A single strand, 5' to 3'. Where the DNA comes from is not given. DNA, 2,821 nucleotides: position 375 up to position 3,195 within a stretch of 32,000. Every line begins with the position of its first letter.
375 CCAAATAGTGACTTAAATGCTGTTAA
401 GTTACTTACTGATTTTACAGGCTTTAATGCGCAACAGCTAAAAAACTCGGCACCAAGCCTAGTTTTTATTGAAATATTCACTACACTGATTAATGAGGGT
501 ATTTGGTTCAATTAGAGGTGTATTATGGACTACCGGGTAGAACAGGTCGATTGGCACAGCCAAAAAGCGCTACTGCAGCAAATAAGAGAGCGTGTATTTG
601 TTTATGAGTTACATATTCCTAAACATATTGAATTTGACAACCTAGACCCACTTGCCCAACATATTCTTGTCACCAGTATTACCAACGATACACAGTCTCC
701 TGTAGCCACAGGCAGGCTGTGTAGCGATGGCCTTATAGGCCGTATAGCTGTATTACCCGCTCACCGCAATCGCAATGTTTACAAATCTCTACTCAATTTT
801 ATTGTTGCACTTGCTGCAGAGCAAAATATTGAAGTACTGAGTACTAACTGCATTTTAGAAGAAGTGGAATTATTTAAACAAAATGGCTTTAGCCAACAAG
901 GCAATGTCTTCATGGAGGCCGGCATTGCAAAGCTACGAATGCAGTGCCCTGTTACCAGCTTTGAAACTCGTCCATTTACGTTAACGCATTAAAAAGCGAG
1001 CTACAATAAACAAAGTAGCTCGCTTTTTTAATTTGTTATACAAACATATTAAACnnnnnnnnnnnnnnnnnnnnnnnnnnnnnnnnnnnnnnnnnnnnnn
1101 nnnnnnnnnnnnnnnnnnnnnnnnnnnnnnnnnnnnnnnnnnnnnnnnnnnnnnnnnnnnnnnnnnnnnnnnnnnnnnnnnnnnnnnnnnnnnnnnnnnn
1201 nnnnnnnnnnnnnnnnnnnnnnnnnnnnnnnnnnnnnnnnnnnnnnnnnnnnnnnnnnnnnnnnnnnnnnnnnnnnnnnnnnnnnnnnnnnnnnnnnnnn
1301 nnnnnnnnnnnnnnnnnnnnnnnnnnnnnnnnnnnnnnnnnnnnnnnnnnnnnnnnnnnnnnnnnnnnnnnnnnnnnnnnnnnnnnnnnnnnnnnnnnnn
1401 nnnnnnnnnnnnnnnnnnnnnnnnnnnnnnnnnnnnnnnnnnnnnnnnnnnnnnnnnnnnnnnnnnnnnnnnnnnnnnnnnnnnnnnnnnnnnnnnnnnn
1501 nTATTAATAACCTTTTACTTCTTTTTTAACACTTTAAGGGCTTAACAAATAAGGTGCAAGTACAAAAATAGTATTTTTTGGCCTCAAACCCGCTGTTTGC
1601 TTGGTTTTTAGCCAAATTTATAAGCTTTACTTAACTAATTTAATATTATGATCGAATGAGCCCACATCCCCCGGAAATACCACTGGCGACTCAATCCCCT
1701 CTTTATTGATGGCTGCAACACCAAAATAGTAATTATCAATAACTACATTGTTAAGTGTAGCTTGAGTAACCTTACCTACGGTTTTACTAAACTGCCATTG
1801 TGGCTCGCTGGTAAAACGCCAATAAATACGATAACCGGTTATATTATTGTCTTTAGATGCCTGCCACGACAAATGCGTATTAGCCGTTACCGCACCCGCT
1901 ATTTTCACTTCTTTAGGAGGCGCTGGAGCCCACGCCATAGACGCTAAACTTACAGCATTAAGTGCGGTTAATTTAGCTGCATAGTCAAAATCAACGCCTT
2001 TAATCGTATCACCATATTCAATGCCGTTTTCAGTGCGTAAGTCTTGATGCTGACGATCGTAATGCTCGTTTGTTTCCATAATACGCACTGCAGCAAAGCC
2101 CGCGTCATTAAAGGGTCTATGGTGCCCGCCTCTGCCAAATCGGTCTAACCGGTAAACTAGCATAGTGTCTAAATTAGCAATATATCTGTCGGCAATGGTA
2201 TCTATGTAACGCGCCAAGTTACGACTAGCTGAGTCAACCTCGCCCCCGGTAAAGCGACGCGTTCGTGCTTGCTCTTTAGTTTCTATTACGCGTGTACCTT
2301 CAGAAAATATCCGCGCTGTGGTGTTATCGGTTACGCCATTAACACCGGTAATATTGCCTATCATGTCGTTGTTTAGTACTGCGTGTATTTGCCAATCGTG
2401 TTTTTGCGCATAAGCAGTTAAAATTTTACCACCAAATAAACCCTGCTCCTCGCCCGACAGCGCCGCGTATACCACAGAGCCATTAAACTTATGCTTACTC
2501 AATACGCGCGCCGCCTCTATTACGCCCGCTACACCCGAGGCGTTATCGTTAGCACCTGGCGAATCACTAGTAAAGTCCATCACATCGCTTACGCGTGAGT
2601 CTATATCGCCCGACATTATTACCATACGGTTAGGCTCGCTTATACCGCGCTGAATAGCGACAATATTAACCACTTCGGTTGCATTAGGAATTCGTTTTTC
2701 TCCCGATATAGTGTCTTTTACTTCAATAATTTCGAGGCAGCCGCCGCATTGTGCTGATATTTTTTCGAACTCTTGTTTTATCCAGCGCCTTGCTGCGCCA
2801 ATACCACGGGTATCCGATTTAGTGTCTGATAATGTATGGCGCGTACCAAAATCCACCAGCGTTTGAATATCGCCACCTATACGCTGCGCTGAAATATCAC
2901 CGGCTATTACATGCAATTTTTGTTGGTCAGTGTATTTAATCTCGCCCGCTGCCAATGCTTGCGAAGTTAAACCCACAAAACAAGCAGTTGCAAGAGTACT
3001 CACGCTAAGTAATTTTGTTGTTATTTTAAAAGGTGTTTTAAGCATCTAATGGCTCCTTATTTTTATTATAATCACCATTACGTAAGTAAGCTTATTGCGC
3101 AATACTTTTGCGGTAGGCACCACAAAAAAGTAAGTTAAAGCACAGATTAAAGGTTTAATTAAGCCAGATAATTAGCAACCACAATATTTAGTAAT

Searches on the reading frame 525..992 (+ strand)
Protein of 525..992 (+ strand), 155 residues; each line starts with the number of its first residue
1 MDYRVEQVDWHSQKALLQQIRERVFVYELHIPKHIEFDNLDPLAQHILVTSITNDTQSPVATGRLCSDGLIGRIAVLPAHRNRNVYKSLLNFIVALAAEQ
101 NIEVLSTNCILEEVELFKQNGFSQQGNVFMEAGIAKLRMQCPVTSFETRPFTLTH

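Call 104: search_protein_families(library=pfam, proteins=[window:525-992:+], max_evalue=0.001)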
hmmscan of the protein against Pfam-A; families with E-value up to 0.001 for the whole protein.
window:525-992:+ (155 aa): 4 families
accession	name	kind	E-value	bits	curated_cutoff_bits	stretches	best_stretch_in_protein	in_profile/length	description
PF13673.13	Acetyltransf_10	-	6.9e-06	26.5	23.6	1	53-141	36-126/128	Acetyltransferase (GNAT) domain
PF13508.13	Acetyltransf_7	-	6.3e-05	23.7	27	1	59-123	14-83/84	Acetyltransferase (GNAT) domain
PF13444.12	Acetyltransf_5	-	0.00023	22.2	22.4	0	20-67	1-51/102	Acetyltransferase (GNAT) domain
PF00583.31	Acetyltransf_1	-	0.00027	21.7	20.7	1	32-122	19-116/116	Acetyltransferase (GNAT) family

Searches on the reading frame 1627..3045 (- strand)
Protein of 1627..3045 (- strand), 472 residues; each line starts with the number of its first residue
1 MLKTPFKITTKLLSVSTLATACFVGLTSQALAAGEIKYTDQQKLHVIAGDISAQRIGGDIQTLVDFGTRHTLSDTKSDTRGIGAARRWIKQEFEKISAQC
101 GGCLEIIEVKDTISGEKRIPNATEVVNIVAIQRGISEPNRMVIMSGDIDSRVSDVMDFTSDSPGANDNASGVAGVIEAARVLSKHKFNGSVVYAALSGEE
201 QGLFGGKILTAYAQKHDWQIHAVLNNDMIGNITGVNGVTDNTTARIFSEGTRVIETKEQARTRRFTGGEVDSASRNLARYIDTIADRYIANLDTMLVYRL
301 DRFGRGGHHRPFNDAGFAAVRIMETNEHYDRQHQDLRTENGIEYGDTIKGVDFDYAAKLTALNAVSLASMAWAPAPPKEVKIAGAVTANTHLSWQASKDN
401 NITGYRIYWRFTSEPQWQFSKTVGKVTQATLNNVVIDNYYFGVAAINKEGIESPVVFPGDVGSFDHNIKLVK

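Call 104: search_protein_families(library=pfam, proteins=[window:1627-3045:-], max_evalue=0.001)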
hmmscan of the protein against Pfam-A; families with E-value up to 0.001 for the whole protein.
window:1627-3045:- (472 aa): 3 families
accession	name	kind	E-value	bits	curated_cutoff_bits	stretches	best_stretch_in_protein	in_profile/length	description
PF04389.22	Peptidase_M28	-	5.7e-20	72.3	21.3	1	127-334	1-169/193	Peptidase family M28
PF00041.27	fn3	-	1.2e-05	25.8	25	1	376-452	2-75/84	Fibronectin type III domain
PF01546.33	Peptidase_M20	-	0.00045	20.6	24.6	1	162-224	30-93/206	Peptidase family M20/M25/M40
